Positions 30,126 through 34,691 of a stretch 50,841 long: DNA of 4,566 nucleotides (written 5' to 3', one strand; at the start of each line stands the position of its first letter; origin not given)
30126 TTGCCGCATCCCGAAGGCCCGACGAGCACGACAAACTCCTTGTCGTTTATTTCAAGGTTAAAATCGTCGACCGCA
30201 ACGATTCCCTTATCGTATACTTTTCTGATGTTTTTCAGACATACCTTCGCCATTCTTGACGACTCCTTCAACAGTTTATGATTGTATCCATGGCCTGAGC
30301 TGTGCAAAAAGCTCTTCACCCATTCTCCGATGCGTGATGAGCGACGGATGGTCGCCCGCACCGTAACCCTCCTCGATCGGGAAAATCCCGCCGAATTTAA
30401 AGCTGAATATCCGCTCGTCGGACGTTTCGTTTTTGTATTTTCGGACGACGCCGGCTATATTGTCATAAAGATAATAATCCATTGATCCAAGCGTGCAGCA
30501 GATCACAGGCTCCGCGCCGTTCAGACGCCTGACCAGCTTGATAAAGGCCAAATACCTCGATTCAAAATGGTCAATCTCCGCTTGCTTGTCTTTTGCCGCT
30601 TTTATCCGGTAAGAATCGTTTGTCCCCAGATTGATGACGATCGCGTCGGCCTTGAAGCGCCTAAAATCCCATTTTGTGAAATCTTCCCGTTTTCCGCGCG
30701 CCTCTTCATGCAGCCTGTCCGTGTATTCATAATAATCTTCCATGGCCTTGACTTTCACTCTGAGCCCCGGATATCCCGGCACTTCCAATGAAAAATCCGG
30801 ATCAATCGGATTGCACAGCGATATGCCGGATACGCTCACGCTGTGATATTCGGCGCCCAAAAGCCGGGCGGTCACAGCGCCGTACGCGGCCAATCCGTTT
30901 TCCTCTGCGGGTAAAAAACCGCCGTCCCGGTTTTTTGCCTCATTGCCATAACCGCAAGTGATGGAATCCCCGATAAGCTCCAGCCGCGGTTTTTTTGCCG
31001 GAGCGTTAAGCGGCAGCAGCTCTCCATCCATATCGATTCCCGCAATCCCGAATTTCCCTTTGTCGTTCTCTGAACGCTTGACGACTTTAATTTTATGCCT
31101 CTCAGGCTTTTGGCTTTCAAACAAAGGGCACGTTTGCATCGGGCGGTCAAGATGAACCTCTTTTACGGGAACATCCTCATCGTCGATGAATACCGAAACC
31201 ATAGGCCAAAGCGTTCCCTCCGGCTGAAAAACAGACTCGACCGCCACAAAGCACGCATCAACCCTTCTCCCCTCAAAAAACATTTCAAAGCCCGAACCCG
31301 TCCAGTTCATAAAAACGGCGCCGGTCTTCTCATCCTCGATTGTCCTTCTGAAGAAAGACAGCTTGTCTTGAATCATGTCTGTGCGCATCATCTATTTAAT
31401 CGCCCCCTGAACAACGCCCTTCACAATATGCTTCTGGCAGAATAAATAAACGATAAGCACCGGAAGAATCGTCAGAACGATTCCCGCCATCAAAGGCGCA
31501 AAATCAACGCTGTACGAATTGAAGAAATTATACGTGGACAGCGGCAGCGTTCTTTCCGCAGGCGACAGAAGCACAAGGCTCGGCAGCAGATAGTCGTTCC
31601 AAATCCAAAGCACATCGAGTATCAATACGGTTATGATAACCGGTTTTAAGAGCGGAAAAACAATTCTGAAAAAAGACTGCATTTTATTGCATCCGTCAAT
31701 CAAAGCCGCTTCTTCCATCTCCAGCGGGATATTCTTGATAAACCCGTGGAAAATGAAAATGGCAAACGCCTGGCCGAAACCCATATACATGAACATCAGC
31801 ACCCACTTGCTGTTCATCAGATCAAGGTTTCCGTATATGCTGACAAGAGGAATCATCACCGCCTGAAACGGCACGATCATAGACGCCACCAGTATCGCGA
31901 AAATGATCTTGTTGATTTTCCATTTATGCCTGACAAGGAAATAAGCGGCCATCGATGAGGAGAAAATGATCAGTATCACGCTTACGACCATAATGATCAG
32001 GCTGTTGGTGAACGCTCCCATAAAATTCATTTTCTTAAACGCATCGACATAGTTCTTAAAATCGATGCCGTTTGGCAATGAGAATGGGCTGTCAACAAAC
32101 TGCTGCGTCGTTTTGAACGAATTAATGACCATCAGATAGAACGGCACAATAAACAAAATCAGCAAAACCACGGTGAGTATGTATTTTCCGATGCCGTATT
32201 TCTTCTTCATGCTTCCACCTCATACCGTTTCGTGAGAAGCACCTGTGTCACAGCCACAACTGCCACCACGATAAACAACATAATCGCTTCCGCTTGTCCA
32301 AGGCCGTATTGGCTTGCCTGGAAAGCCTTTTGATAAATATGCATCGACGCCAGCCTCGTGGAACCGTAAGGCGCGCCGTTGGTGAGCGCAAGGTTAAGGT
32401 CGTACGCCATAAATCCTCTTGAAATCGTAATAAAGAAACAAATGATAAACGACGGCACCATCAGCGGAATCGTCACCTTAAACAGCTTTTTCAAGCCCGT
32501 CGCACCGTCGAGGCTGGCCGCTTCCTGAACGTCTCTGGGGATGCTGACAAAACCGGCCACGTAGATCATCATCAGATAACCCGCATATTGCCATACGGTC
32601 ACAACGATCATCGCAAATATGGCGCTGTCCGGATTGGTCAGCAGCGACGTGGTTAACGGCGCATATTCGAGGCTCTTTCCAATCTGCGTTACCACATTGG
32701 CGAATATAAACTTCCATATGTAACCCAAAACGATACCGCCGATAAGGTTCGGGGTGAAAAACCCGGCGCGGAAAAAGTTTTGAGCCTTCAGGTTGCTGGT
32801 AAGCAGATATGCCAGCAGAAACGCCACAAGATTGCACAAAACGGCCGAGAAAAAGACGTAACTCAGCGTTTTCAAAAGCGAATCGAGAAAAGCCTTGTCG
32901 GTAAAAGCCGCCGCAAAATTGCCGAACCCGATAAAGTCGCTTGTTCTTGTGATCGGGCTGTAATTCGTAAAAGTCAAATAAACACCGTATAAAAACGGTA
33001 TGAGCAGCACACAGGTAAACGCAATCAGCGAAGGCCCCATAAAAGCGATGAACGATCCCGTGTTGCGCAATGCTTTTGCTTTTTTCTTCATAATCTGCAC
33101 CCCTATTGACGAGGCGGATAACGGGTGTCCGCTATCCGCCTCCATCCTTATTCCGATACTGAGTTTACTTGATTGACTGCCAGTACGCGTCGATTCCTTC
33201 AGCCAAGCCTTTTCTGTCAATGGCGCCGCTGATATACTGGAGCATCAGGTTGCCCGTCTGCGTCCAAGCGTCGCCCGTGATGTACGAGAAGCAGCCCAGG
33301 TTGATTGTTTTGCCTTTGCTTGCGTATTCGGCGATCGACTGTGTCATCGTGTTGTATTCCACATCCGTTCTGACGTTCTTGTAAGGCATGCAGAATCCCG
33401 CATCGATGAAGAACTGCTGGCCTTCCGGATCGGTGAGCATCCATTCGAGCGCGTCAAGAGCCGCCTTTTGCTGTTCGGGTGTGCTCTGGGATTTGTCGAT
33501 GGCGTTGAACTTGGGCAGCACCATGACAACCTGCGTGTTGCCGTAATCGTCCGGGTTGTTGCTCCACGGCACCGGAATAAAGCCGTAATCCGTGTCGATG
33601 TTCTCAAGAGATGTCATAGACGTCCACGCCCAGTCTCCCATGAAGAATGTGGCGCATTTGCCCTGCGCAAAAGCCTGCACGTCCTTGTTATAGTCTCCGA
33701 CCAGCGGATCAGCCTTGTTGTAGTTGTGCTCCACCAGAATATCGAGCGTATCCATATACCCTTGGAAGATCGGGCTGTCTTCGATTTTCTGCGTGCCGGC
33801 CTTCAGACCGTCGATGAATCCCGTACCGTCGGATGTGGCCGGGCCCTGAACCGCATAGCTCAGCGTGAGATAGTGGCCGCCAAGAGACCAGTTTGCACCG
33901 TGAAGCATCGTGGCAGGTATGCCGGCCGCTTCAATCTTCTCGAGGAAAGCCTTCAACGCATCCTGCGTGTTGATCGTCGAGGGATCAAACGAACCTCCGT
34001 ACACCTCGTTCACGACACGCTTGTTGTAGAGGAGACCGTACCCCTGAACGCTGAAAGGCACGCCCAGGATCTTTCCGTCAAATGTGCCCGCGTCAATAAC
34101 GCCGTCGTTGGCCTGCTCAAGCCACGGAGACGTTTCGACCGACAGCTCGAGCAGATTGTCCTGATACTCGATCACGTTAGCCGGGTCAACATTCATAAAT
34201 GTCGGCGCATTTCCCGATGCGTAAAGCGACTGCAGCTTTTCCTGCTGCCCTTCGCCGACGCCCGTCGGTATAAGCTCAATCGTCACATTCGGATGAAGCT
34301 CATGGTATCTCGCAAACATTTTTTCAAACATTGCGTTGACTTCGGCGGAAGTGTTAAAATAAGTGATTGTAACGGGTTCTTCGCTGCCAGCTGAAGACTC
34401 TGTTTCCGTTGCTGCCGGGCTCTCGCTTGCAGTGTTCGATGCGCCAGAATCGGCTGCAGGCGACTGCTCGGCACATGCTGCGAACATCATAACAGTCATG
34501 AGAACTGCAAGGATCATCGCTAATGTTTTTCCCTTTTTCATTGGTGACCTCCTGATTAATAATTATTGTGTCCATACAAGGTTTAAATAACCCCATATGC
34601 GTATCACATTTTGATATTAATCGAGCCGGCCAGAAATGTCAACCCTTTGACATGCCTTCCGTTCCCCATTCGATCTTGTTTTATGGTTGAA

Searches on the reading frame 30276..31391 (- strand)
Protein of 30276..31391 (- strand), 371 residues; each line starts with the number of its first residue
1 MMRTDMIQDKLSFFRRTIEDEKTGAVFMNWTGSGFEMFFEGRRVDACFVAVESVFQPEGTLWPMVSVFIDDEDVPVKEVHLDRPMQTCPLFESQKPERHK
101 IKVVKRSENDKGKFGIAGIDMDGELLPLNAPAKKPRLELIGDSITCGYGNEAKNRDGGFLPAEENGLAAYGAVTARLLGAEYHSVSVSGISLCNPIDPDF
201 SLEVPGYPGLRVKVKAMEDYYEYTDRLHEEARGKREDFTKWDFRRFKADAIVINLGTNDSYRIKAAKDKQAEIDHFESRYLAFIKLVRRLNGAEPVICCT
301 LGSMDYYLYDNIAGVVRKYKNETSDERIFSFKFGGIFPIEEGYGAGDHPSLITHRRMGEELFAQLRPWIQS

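Call 79: search_protein_families(library=pfam, proteins=[window:30276-31391:-], max_evalue=0.00001)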
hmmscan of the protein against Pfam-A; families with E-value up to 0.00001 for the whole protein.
window:30276-31391:- (371 aa): 3 families
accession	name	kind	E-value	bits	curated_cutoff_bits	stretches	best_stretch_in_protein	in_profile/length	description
PF17996.7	CE2_N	-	1.7e-12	47.8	27.9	1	20-127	7-106/108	Carbohydrate esterase 2 N-terminal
PF00657.28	Lipase_GDSL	-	7.8e-11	43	23.6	1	138-360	2-207/208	GDSL-like Lipase/Acylhydrolase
PF13472.12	Lipase_GDSL_2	-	2.8e-10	41.4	32.9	1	140-303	2-113/178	GDSL-like Lipase/Acylhydrolase family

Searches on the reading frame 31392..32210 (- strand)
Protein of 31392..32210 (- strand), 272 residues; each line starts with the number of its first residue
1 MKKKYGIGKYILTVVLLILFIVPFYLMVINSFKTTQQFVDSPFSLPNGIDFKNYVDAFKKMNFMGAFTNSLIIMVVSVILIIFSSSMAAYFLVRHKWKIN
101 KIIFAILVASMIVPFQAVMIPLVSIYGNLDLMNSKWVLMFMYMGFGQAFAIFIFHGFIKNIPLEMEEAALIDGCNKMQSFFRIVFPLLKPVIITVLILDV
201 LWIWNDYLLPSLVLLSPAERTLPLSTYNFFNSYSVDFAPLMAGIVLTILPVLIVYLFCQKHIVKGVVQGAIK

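Call 79: search_protein_families(library=pfam, proteins=[window:31392-32210:-], max_evalue=0.00001)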
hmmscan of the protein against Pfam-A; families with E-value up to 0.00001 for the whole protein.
window:31392-32210:- (272 aa): 1 family
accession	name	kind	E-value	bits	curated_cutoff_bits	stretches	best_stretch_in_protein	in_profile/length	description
PF00528.27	BPD_transp_1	-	2e-23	83.5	26.4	1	83-266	4-182/184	Binding-protein-dependent transport system inner membrane component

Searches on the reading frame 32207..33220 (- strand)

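Call 79: search_protein_families(library=pfam, proteins=[window:32207-33220:-], max_evalue=0.00001)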
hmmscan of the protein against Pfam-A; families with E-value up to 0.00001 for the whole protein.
window:32207-33220:- (337 aa): 1 family
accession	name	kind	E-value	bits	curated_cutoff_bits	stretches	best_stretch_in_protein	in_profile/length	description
PF00528.27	BPD_transp_1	-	1.7e-12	47.9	26.4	1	132-333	4-182/184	Binding-protein-dependent transport system inner membrane component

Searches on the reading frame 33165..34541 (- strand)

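Call 79: search_protein_families(library=pfam, proteins=[window:33165-34541:-], max_evalue=0.00001)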
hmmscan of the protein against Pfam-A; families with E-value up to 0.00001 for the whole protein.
window:33165-34541:- (458 aa): 2 families
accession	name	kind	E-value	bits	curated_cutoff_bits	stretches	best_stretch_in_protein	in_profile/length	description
PF13416.11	SBP_bac_8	-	9.4e-20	72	27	1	74-397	1-272/279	Bacterial extracellular solute-binding protein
PF01547.30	SBP_bac_1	-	5.3e-18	66.5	26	1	71-372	9-304/307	Bacterial extracellular solute-binding protein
